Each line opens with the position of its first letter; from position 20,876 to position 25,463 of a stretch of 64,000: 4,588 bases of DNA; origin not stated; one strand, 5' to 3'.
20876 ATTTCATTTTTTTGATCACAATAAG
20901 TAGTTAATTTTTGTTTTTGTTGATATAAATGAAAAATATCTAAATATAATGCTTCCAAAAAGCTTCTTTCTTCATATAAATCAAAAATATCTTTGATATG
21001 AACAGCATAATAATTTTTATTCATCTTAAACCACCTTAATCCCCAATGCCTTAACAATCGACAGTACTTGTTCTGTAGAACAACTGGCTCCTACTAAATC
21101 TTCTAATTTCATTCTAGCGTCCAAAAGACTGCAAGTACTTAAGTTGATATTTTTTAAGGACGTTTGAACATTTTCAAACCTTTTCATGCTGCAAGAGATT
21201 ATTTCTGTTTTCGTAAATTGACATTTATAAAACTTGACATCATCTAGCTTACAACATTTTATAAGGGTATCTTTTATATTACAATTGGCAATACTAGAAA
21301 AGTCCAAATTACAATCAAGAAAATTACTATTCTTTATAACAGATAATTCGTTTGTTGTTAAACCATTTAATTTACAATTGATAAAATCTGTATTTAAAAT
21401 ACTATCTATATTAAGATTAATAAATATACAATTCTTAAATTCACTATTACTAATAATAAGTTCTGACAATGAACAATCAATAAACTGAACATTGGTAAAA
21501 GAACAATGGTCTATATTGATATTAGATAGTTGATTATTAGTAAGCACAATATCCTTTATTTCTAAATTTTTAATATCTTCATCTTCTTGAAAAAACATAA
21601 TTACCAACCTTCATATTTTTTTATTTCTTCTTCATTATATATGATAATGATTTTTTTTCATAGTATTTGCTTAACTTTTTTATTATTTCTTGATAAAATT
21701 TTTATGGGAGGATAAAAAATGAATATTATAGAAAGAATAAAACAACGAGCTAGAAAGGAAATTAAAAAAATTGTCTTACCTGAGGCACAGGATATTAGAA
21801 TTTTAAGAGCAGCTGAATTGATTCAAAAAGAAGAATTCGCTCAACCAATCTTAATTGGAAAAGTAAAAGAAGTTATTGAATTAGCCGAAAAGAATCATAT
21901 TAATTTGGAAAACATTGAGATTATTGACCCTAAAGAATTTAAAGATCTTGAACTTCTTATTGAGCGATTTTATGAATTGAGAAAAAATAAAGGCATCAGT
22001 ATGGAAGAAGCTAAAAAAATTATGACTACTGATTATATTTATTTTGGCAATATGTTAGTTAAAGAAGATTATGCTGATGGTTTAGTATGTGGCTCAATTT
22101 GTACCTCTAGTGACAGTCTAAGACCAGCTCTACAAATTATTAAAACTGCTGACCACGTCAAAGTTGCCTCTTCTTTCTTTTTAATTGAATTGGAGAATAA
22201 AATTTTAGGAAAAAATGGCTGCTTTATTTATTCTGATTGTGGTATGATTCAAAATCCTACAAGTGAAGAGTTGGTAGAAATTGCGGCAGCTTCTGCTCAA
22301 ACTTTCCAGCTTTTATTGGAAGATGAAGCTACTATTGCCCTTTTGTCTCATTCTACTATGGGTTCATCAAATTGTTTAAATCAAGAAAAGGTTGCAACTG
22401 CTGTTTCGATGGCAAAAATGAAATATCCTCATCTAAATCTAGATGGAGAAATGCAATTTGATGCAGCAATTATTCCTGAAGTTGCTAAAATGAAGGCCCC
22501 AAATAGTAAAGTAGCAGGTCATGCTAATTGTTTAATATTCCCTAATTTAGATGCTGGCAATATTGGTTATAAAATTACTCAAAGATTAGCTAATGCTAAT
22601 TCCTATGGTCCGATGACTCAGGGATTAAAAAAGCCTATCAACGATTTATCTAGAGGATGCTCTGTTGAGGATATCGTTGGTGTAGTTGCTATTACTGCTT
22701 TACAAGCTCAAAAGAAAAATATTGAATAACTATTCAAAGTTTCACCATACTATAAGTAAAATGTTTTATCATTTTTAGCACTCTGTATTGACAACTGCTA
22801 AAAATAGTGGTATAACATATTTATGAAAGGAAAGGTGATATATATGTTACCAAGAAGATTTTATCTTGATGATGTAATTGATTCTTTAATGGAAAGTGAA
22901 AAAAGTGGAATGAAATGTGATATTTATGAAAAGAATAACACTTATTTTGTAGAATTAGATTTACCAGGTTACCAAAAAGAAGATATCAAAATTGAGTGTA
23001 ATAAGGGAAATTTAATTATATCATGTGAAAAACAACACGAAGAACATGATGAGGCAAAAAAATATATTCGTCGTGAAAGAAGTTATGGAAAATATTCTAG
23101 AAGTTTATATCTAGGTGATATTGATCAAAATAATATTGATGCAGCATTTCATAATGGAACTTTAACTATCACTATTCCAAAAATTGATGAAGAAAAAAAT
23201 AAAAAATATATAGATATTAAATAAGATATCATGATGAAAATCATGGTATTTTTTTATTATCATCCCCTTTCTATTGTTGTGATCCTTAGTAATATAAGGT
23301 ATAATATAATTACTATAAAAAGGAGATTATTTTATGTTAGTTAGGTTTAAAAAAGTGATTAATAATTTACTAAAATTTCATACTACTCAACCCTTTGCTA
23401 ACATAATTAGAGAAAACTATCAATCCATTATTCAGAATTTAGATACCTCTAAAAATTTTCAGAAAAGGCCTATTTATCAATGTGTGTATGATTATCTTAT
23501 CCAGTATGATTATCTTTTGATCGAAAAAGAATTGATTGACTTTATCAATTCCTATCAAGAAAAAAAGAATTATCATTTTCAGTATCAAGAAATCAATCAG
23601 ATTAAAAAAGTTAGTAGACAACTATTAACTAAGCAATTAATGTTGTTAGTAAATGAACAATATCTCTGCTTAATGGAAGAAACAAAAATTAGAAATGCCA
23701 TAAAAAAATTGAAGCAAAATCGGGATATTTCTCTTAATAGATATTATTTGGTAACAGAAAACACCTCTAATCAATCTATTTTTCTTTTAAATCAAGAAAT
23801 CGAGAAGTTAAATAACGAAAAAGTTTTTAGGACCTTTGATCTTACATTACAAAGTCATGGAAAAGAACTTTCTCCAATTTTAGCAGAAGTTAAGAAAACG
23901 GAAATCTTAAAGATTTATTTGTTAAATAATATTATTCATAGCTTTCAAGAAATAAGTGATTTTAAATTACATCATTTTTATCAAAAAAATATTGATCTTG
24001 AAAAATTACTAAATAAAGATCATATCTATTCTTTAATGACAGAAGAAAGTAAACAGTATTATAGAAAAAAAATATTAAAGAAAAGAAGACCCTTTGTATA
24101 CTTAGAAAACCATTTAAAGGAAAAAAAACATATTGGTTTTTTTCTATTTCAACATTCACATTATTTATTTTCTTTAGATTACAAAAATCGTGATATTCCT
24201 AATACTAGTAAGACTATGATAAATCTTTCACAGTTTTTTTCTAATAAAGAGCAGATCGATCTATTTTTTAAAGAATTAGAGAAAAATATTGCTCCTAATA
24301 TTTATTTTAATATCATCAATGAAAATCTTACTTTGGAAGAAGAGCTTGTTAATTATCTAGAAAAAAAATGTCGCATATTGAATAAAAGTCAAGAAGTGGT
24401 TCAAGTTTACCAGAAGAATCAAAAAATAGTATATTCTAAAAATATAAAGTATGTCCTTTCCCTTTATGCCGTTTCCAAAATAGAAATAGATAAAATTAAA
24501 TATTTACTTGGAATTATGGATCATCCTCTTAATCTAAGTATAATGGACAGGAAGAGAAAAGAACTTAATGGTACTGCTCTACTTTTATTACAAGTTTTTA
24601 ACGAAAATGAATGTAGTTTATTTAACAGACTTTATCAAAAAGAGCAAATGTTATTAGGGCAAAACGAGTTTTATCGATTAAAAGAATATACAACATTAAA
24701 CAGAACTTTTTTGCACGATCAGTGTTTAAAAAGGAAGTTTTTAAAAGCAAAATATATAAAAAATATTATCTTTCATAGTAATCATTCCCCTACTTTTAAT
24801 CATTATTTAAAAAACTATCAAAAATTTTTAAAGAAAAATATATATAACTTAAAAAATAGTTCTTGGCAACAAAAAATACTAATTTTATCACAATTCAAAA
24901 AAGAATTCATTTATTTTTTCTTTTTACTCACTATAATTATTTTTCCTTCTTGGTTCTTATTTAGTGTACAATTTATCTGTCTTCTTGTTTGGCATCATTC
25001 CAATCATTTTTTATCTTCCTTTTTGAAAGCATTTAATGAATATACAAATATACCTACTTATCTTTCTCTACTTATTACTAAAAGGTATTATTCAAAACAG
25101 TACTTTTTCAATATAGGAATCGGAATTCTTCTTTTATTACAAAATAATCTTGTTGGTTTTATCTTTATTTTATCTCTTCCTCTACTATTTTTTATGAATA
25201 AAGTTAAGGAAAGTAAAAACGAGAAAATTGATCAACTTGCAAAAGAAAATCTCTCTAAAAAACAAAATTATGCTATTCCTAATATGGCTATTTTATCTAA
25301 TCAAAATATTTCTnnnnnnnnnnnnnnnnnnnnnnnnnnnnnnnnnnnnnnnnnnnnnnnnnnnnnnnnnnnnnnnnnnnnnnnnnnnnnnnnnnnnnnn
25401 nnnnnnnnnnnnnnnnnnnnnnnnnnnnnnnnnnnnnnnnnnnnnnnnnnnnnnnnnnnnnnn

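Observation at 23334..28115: Orphan 1593-aa open reading frame with central TM bundle next to an orphan LytTR regulator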

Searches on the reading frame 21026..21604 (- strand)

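Call 10: search_protein_families(library=pfam, proteins=[window:21026-21604:-], max_evalue=0.001)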
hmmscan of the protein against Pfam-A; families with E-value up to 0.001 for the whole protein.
window:21026-21604:- (192 aa): 4 families
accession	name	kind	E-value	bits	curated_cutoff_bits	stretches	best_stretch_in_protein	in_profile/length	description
PF13599.13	Pentapeptide_4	-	5.2e-15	55.7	38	2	71-141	5-74/78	Pentapeptide repeat region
PF00805.28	Pentapeptide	-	1e-06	28.6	20.2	0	25-61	2-38/40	Pentapeptide repeats (8 copies)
PF13576.12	Pentapeptide_3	-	0.00012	22.7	27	0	32-61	2-33/48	Pentapeptide repeats (9 copies)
PF23894.2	LD_SV2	-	0.00041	21.1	29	0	17-80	23-88/92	SV2A/B/C luminal domain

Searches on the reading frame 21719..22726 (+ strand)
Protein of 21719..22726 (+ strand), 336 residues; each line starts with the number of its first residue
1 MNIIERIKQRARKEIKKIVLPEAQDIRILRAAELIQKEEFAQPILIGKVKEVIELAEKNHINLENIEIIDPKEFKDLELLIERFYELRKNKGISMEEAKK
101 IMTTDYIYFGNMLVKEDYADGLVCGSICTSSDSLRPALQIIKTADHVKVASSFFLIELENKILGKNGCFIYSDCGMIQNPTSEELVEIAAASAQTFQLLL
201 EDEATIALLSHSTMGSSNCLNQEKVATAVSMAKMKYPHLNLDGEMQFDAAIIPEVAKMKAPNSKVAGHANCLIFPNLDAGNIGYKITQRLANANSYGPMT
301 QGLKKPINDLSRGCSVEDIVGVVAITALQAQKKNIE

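Call 10: search_protein_families(library=pfam, proteins=[window:21719-22726:+], max_evalue=0.001)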
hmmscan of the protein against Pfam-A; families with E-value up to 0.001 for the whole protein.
window:21719-22726:+ (336 aa): 1 family
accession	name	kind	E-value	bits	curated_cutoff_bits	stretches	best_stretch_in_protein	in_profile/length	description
PF01515.24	PTA_PTB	-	5e-120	401.1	24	1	3-327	2-319/319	Phosphate acetyl/butaryl transferase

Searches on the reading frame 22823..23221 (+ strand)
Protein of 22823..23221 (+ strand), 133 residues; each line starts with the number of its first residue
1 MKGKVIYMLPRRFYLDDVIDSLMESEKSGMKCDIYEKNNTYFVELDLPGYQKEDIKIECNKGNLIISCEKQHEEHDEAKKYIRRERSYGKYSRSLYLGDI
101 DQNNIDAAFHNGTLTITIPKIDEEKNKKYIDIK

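Call 10: search_protein_families(library=pfam, proteins=[window:22823-23221:+], max_evalue=0.001)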
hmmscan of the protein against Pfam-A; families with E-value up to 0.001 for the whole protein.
window:22823-23221:+ (133 aa): 2 families
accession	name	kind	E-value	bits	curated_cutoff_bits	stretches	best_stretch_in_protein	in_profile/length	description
PF00011.27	HSP20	-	1.6e-22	79.9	20.8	1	33-132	1-101/102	Hsp20/alpha crystallin family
PF17886.7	ArsA_HSP20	-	2.2e-05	24.4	22.5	1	38-117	1-62/63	HSP20-like domain found in ArsA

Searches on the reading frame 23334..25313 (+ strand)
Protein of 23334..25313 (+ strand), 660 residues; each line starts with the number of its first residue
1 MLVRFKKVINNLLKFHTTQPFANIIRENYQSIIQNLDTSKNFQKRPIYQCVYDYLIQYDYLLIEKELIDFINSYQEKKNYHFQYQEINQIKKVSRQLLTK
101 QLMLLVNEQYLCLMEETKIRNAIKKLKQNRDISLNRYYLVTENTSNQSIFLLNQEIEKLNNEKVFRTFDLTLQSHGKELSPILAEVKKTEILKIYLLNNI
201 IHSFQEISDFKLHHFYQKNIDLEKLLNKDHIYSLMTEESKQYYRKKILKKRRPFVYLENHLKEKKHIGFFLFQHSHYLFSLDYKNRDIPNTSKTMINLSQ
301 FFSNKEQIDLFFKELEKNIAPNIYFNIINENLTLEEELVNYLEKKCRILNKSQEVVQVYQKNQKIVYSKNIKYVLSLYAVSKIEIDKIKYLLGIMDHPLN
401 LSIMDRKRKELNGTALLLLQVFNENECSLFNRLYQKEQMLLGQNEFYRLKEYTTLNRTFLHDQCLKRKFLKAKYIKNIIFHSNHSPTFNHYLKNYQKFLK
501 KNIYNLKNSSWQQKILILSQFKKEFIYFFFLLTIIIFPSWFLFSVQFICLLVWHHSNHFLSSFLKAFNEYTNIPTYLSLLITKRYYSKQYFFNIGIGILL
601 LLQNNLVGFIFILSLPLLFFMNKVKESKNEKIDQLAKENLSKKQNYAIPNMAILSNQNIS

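Call 76: predict_structure(alignment_id=A4)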
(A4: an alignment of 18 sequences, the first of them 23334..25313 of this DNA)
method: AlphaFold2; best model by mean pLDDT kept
length: 660 residues; sequences in the alignment: 18
mean_pLDDT: 81.6   pTM: 0.74
mean pLDDT of the five models: 81.6, 79.9, 77.8, 77.2, 77.0
residues with pLDDT >= 90: 220; 70-90: 343; 50-70: 52; < 50: 45
segments of 3 or more residues with pLDDT < 50: 352-355, 358-362, 626-660
pLDDT, mean of each block of 10 residues (from residue 1): 78 75 87 83 85 96 96 94 92 93 91 88 90 87 91 90 91 91 92 94 92 94 94 94 93 93 90 87 87 86 83 82 78 73 73 48 57 87 87 93 75 85 66 77 84 71 79 83 73 82 81 82 89 85 87 80 87 86 65 84 85 81 53 42 34 35
secondary structure, 60 per line:
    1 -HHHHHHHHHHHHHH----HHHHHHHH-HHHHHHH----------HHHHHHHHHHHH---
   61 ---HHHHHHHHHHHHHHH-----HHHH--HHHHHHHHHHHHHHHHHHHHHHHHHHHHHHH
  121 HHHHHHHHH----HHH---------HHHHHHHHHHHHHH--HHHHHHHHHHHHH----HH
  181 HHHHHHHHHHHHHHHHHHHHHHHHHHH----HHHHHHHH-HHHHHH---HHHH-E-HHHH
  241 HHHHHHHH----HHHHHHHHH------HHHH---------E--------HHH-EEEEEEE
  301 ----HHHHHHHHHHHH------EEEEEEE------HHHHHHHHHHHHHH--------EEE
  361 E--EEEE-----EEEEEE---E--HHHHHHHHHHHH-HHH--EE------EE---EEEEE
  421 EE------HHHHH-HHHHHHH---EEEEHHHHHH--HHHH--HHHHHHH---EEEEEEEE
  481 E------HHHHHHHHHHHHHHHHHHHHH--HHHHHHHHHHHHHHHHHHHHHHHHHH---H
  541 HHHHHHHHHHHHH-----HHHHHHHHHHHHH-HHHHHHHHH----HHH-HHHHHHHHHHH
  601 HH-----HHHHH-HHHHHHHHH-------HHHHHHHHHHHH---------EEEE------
elements in order: H2-15 H20-27 H29-35 H46-57 H64-78 H84-87 H90-129 H146-159 H162-174 H179-207 H212-219 H221-226 H230-233 H237-248 H253-261 H268-271 E294-300 H305-316 E323-329 H336-349 E358-361 E364-367 E373-378 H385-396 E416-422 H429-433 H435-441 E445-448 H449-454 H457-460 H463-469 E473-481 H488-508 H511-536 H540-553 H559-571 H573-581 H590-602 H608-612 H614-622 H630-641 E651-654
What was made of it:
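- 23334..24161 (+): aa 1-276: all-helical N-terminal domain, homologous to the Cgs NTD scaffold. The AF2 model is helical with pLDDT mostly above 85 (call 76).
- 24834..25208 (+): aa 501-625: membrane region, two long hydrophobic hairpin-like stretches. It is a remnant of the post-GT transmembrane helices of Cgs. AF2 helices at aa 488-622 (call 76).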

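Call 79: fold_search(model_id=the predicted structure, library=pdb)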
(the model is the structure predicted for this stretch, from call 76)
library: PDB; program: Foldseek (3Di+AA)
matches with E <= 10: 215; with E <= 0.001: 7
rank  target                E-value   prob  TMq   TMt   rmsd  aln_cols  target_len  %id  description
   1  8rf9                  2.5e-13  1.00  0.69  0.20   7.5       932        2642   11  CgsiGP1 sample in nanodisc (released 2024-03-20)
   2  8rfe_A                2.0e-12  1.00  0.64  0.18  10.4       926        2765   12  CgsiGP2 sample in nanodisc (released 2024-03-20)
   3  8rf0_A                6.5e-12  1.00  0.65  0.18  10.4       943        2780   12  WT-CGS sample in nanodisc (released 2024-03-20)
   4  5ej1_A                1.0e-04  1.00  0.30  0.28   8.6       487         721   10  Pre-translocation state of bacterial cellulose synthase (released 2016-03-30)
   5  8sne_A                6.3e-04  1.00  0.26  0.34  11.8       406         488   12  Chlorella virus Hyaluronan Synthase bound to GlcA extended GlcNAc primer and UDP (released 2024-05-01)
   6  7sp7_A                6.9e-04  1.00  0.25  0.32  12.0       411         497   13  Chlorella virus hyaluronan synthase inhibited by UDP (released 2022-04-06)
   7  7sp9_A                7.9e-04  1.00  0.26  0.33  11.9       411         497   11  Chlorella virus Hyaluronan Synthase in the GlcNAc-primed channel-closed state (released 2022-04-06)
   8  4p00_A                1.7e-03  1.00  0.28  0.26   9.6       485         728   10  Bacterial Cellulose Synthase in complex with cyclic-di-GMP and UDP (released 2014-04-09)
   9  9yq2_A                2.4e-03  1.00  0.25  0.32  11.0       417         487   11  Chlorella virus hyaluronan synthase bound to DDM (released 2025-12-10)
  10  9b8v_E                2.8e-03  0.98  0.28  0.23  29.6       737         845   12  AlphaFold2 informed cryo-EM model of the E. coli cellulose synthase BcsAG3B6 complex (released 2025-02-19)
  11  8snc_A                3.2e-03  1.00  0.24  0.31  12.3       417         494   10  Chlorella virus Hyaluronan Synthase bound to GlcA extended GlcNAc primer (released 2024-05-01)
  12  9yq4_A                4.4e-03  1.00  0.23  0.28  11.6       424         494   10  Chlorella virus hyaluronan synthase bound to a proofreading UDP-GlcA (released 2025-12-10)
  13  9fp0_A                5.2e-03  0.89  0.22  0.19  29.1       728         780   10  Cryo-EM structure of the 'crown'less Bcs macrocomplex for E. coli cellulose secretion in non-saturating c-di-GMP (loca (released 2024-10-16)
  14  9fmv_A                1.5e-02  0.77  0.23  0.20  28.7       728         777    9  Cryo-EM structure of the c-di-GMP-free synthase:pEtN transferase complex (BcsA-Bct-G3) from the E. coli cellulose secr (released 2024-10-16)
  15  8k3r_A                1.8e-02  0.96  0.22  0.21  20.2       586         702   10  S. cerevisiae Chs1 in apo state incubated with GlcNAc (released 2023-08-16)
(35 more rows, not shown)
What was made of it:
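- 23334..24161 (+): The fold matches AtCgs (call 79).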
